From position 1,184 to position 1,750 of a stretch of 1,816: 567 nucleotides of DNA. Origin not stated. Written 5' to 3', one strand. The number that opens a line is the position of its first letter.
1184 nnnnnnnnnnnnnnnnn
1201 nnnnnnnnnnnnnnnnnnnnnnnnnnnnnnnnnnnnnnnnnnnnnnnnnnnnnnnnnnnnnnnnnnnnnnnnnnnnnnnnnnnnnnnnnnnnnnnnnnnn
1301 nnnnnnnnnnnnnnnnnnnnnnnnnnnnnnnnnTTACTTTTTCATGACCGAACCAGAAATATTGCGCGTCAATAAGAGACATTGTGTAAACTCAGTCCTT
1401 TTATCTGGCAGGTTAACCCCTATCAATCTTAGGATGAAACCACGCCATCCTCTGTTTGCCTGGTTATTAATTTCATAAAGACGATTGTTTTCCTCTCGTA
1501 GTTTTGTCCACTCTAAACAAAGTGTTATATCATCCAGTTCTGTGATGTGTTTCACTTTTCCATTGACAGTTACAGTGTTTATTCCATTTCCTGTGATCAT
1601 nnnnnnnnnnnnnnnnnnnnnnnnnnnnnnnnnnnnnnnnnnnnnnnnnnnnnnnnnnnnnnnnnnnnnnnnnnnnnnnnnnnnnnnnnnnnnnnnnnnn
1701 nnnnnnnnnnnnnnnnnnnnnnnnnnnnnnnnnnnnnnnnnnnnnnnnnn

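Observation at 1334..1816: Translationally coupled minus-strand ORF pair in the AT-rich segment: candidate uncharacterised two-gene module or frameshifted pseudogene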

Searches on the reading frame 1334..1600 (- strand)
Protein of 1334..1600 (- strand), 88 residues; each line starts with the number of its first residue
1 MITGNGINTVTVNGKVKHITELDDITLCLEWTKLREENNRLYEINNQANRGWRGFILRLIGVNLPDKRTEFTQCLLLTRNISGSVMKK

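Call 15: search_protein_families(proteins=[window:1334-1600:-], library=ncbifam, max_evalue=1)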
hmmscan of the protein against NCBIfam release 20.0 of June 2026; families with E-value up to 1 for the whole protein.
window:1334-1600:- (88 aa): 0 families

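Call 17: profile_search(protein=window:1334-1600:-)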
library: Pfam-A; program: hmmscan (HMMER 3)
A. the first sequence (88 residues): domains with independent E <= 10: 0; with E <= 0.001: 0
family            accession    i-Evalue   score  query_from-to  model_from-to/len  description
(no Pfam family matches the first sequence, even at E <= 10)

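Call 18: search_protein_families(proteins=[window:1334-1600:-], library=padloc, max_evalue=1)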
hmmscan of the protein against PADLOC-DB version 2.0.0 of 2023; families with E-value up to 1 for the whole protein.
window:1334-1600:- (88 aa): 0 families

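Call 19: search_protein_families(proteins=[window:1334-1600:-], library=phrogs, max_evalue=1)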
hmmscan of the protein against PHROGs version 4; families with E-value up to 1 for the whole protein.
window:1334-1600:- (88 aa): 3 families
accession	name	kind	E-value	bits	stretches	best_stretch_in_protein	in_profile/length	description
phrog_13119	-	unknown function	0.13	13.7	1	5-43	9-50/63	-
phrog_28105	-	unknown function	0.15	13.2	0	48-76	27-55/67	-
phrog_28185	-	unknown function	0.19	12.5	1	9-48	27-66/76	-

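Call 33: find_homologous_proteins(query=window:1334-1600:-, max_evalue=0.001)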
Query window:1334-1600:- (88 aa): 126 proteins with E <= 0.001 among 130 candidates; the best 120 are listed.
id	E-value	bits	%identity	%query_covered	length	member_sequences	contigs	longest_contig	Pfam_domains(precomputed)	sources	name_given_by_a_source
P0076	2.2e-50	186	98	100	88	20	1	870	-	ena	-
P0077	3.0e-49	182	97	100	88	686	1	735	-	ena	-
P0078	2.9e-47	176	99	93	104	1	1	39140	-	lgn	-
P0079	6.1e-47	175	98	97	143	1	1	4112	-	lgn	-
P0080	7.2e-47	175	96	97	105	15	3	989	-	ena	-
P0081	2.6e-46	173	96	97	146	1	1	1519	-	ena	-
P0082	4.0e-46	172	93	100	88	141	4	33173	-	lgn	-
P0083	5.7e-46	172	95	94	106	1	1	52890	-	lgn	-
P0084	2.7e-45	170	95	97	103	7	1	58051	-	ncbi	ncbi:hypothetical protein ACVN8H_21040 [Escherichia coli]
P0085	3.7e-44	166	93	100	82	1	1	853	-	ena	-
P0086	7.3e-43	162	100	84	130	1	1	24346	-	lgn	-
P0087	1.6e-41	158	99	83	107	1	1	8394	-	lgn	-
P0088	7.2e-40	152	90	100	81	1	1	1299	-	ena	-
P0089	8.9e-39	149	96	84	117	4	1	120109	-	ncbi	-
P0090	1.0e-38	149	88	88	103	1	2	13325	-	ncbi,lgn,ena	ncbi:TPA: hypothetical protein ACNTVR_004696 [Escherichia coli]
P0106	2.2e-30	122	74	82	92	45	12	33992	-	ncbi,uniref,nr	ncbi:hypothetical protein BCO33_22665 [Salmonella enterica]|uniref:Uncharacterized protein n=2 Tax=E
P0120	3.4e-24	102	68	77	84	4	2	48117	-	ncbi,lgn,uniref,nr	ncbi:hypothetical protein M988_4409 [Hafnia paralvei ATCC 29927]|uniref:hypothetical protein n=1 Tax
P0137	2.4e-22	97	69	76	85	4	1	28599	-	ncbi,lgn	ncbi:hypothetical protein [Erwinia amylovora]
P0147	1.9e-21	94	63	77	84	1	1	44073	-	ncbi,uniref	ncbi:TPA: hypothetical protein ACSRG2_004993 [Klebsiella pneumoniae]|uniref:hypothetical protein n=1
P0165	1.4e-19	88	63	76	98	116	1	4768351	-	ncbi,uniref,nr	ncbi:Uncharacterised protein [Citrobacter youngae]|uniref:Uncharacterized protein n=1 Tax=Citrobacte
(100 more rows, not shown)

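Call 35: find_encoding_contigs(protein=P0106, flank=5000, max_places=4)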
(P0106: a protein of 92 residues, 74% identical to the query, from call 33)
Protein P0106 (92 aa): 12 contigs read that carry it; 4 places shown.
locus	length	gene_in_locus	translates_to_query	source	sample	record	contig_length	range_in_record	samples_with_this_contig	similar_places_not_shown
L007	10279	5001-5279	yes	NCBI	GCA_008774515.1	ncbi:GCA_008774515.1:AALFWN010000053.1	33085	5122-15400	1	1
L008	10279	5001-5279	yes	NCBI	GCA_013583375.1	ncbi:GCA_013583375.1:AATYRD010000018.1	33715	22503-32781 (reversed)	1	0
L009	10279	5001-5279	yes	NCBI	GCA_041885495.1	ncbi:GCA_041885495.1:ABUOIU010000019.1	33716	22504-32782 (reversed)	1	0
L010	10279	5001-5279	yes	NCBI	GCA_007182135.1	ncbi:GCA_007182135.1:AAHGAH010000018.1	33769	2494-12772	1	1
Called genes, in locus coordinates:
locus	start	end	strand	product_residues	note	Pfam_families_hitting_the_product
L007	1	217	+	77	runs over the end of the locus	-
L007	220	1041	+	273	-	PF10263:SprT-like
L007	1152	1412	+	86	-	-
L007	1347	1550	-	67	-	-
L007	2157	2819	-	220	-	PF00239:Resolvase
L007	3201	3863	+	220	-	PF01656:CbiA, PF02374:ArsA_ATPase (weak), PF07015:VirC1 (weak), PF09140:MipZ (faint), PF10609:ParA (weak), PF13614:AAA_31 (faint)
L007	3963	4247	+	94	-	-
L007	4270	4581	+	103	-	-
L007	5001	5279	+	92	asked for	-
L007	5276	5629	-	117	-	-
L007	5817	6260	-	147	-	-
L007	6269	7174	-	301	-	PF01051:Rep3_N, PF21205:Rep3_C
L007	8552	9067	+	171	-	PF00226:DnaJ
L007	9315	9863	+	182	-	-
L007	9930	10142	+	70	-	-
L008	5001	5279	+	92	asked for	-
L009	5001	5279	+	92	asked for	-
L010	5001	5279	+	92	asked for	-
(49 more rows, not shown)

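Call 53: search_protein_representatives(alignment_id=A2)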
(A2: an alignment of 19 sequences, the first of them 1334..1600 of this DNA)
Query: 19 sequences, 85 profile positions. Proteins with E-value up to 0.001 (for the whole library): 111; up to 1e-10: 80; up to 1e-30: 8. The best 111 are listed.
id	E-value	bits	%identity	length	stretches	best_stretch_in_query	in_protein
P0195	1.0e-37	143.8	-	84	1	2-85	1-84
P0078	1.7e-37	143.0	-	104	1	1-76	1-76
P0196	4.8e-37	141.6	-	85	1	1-85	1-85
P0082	8.5e-37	140.8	-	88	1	1-78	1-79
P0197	1.7e-34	133.4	-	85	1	2-85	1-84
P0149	2.4e-34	133.0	-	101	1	2-69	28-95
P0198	1.6e-32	127.1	-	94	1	12-85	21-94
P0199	8.9e-31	121.5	-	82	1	2-71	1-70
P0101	7.4e-30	118.6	-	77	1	1-60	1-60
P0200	7.9e-30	118.5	-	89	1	1-83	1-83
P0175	1.5e-28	114.5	-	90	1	2-83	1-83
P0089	1.5e-28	114.5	-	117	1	14-78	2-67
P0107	3.6e-27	110.0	-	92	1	1-58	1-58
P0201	9.0e-27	108.7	-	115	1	2-84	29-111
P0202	1.1e-25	105.2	-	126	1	3-81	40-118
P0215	9.0e-22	92.7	-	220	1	2-64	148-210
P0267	3.3e-06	42.8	-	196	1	17-67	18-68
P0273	1.2e-04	37.8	-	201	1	15-64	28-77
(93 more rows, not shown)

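Call 59: find_encoding_contigs(protein=P0215, flank=4000, max_places=2)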
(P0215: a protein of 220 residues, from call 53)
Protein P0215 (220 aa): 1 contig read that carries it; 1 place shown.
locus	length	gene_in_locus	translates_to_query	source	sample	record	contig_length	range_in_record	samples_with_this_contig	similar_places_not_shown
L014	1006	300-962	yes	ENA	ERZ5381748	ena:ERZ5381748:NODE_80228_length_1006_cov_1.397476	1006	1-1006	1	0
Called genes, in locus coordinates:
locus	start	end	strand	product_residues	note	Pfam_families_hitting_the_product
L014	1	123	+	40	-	?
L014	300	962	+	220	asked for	-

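Call 60: find_encoding_contigs(protein=P0120, flank=4000, max_places=2)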
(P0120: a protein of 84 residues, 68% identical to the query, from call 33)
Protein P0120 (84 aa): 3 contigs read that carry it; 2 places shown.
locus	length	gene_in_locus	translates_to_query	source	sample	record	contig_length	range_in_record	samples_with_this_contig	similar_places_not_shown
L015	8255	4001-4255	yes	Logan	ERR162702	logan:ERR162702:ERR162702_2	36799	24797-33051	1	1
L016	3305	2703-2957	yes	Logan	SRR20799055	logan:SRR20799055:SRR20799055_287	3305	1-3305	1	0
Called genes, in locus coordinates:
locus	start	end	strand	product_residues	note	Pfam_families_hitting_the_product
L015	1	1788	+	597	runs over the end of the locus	PF14284:PcfJ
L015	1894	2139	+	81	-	PF04014:MazE_antitoxin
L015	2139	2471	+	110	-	PF02452:PemK_toxin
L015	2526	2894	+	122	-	-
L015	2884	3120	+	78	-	-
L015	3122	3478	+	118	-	-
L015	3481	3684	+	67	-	PF05321:HHA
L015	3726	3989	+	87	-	-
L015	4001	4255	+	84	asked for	-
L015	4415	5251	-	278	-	PF20016:ThsA_Macro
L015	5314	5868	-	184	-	PF08937:ThsB_TIR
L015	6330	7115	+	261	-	PF00589:Phage_integrase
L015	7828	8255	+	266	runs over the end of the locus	PF10263:SprT-like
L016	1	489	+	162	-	?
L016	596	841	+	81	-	PF04014:MazE_antitoxin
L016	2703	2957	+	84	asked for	-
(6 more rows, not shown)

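Call 66: find_encoding_contigs(protein=P0137, flank=4000, max_places=1)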
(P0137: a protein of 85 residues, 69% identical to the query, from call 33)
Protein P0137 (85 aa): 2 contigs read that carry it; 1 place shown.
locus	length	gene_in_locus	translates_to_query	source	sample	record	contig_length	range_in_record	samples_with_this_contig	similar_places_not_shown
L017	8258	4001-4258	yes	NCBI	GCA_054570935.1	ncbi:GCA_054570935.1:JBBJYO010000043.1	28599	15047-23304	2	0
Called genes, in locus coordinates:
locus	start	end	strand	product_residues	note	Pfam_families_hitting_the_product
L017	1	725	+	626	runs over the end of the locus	PF02534:T4SS-DNA_transf, PF10412:TrwB_AAD_bind, PF12696:TraG-D_C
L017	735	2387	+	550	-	PF18821:LPD7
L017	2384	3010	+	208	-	PF01464:SLT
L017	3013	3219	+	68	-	-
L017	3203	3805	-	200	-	PF00239:Resolvase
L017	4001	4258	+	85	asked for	-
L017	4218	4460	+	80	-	-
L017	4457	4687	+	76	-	-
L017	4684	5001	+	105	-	-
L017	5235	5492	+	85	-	-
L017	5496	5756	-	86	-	-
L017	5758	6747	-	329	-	PF03432:Relaxase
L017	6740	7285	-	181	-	PF21983:NikA-like (weak), PF05713:MobC (weak)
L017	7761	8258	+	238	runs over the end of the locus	PF10263:SprT-like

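Call 67: find_encoding_contigs(protein=P0165, flank=4000, max_places=1)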
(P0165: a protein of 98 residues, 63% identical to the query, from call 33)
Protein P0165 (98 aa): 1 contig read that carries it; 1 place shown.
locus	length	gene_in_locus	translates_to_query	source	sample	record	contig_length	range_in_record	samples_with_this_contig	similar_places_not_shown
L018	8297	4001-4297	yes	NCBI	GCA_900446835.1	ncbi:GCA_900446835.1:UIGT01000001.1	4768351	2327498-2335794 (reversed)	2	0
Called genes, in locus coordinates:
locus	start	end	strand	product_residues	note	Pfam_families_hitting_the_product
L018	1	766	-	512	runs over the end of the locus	PF13007:LZ_Tnp_IS66, PF13005:zf-IS66, PF03050:DDE_Tnp_IS66, PF13817:DDE_Tnp_IS66_C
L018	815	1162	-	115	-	PF05717:TnpB_IS66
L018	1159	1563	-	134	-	PF01527:HTH_Tnp_1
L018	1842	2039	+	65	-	-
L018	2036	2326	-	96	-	-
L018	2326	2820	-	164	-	-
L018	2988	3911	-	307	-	PF13737:DDE_Tnp_1_5, PF01609:DDE_Tnp_1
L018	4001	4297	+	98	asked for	-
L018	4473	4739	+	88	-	PF08681:TacA1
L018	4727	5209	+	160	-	PF13673:Acetyltransf_10 (weak), PF13508:Acetyltransf_7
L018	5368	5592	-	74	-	PF13683:rve_3, PF13333:rve_2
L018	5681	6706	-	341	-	PF13518:HTH_28 (faint), PF01527:HTH_Tnp_1 (weak), PF13276:HTH_21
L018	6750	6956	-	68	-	PF13683:rve_3 (weak)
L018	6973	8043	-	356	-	PF01548:DEDD_Tnp_IS110, PF02371:Transposase_20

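Call 68: find_encoding_contigs(protein=P0147, flank=4000, max_places=1)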
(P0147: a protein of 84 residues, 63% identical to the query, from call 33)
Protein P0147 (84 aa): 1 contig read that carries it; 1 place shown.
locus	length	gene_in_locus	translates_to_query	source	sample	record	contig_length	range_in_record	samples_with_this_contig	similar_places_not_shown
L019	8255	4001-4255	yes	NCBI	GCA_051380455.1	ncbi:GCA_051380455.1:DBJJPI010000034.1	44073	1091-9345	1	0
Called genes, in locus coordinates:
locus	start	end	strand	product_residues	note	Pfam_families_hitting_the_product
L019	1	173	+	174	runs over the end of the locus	PF00226:DnaJ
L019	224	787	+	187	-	-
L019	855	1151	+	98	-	-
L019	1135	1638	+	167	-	-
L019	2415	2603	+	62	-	-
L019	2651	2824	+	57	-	-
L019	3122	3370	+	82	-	PF07362:CcdA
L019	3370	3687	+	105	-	PF01845:CcdB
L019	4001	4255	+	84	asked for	-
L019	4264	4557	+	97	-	-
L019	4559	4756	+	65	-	PF24806:DUF7706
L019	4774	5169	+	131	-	-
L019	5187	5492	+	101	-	-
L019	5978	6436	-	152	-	-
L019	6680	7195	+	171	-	PF10908:Tlde1_dom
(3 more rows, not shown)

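Call 70: predict_structure(alignment_id=A4)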
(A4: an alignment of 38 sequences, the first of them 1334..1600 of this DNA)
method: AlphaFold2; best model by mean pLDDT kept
length: 88 residues; sequences in the alignment: 38
mean_pLDDT: 81.3   pTM: 0.59
mean pLDDT of the five models: 81.3, 79.3, 78.6, 78.6, 77.9
residues with pLDDT >= 90: 47; 70-90: 17; 50-70: 17; < 50: 7
segments of 3 or more residues with pLDDT < 50: 85-88
pLDDT, mean of each block of 10 residues (from residue 1): 70 89 93 93 93 95 83 61 47
secondary structure, 60 per line:
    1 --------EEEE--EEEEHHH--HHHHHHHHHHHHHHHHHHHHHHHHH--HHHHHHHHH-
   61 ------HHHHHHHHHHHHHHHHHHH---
elements in order: E9-12 E15-18 H24-48 H51-59 H67-85

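Call 76: fold_search(model_id=the predicted structure, library=afdb50)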
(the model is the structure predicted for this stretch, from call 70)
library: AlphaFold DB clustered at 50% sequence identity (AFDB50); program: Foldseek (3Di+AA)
matches with E <= 10: 67; with E <= 0.001: 17
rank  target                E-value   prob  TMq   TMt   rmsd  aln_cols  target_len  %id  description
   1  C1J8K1                1.3e-12  1.00  0.90  0.89   1.9        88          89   98  YaeB protein [Escherichia coli]
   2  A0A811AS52            1.4e-11  1.00  0.79  0.68   3.0        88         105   95  YaeB [Escherichia coli]
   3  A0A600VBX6            8.2e-10  1.00  0.80  0.88   1.6        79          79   97  YaeB (Fragment) [Salmonella enterica I]
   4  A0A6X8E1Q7            1.7e-09  1.00  0.74  0.27   3.8        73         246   99  Rpn family recombination-promoting nuclease/putative transposase [Salmonella enterica I]
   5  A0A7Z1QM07            9.7e-08  1.00  0.72  0.70   2.2        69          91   71  Uncharacterized protein [Salmonella enterica subsp. enterica serovar Gaminara]
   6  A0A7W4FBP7            1.4e-07  1.00  0.71  0.88   2.9        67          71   64  Uncharacterized protein
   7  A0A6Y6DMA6            5.0e-07  1.00  0.72  0.75   2.2        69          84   64  Uncharacterized protein [Salmonella enterica subsp. enterica serovar 4,[5],12:b:-]
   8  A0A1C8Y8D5            6.6e-07  1.00  0.71  0.68   0.9        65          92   80  Uncharacterized protein [Klebsiella pneumoniae]
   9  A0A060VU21            3.6e-06  1.00  0.65  0.51   3.0        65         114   63  Uncharacterized protein [Klebsiella pneumoniae]
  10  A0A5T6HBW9            3.9e-06  1.00  0.58  0.59   6.6        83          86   53  Uncharacterized protein [Salmonella enterica]
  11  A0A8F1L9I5            7.7e-06  1.00  0.62  0.78   6.6        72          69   68  Uncharacterized protein [Escherichia coli]
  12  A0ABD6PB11            1.1e-05  1.00  0.62  0.61   3.0        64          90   59  Uncharacterized protein
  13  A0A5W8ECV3            1.4e-05  1.00  0.65  0.46   0.7        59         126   63  Uncharacterized protein [Salmonella enterica subsp. enterica serovar Kentucky]
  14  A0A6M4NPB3            1.6e-05  1.00  0.64  0.50   2.3        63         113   60  Uncharacterized protein [Salmonella sp.]
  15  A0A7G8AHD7            2.1e-05  1.00  0.64  0.47   1.0        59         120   63  Uncharacterized protein [Salmonella derby]
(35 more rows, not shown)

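Call 82: search_solved_structures(query=A4, max_evalue=10)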
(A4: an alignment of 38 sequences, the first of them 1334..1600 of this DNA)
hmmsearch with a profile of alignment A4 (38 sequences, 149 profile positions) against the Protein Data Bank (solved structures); distinct sequences matched with E-value up to 10: 2.
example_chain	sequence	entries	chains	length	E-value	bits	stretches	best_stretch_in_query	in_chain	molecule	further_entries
1q8b_A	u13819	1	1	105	0.59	13.4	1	12-54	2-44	Protein yjcS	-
6jms_A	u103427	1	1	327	0.94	12.8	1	96-144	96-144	Pollen allergen CJP38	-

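Call 84: profile_search(protein=P0273)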
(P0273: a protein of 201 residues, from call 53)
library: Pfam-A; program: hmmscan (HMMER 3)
A. the first sequence (201 residues): domains with independent E <= 10: 1; with E <= 0.001: 0
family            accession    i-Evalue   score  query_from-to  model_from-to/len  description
DUF6608           PF20312.3        0.27    11.6      85-114        64-93/131  Family of unknown function (DUF6608)

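Call 85: profile_search(protein=P0267)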
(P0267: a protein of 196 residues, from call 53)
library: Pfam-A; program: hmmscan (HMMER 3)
A. the first sequence (196 residues): domains with independent E <= 10: 1; with E <= 0.001: 0
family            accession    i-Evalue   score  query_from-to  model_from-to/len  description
DUF4229           PF14012.11       0.68    10.4      90-137         8-55/68  Protein of unknown function (DUF4229)
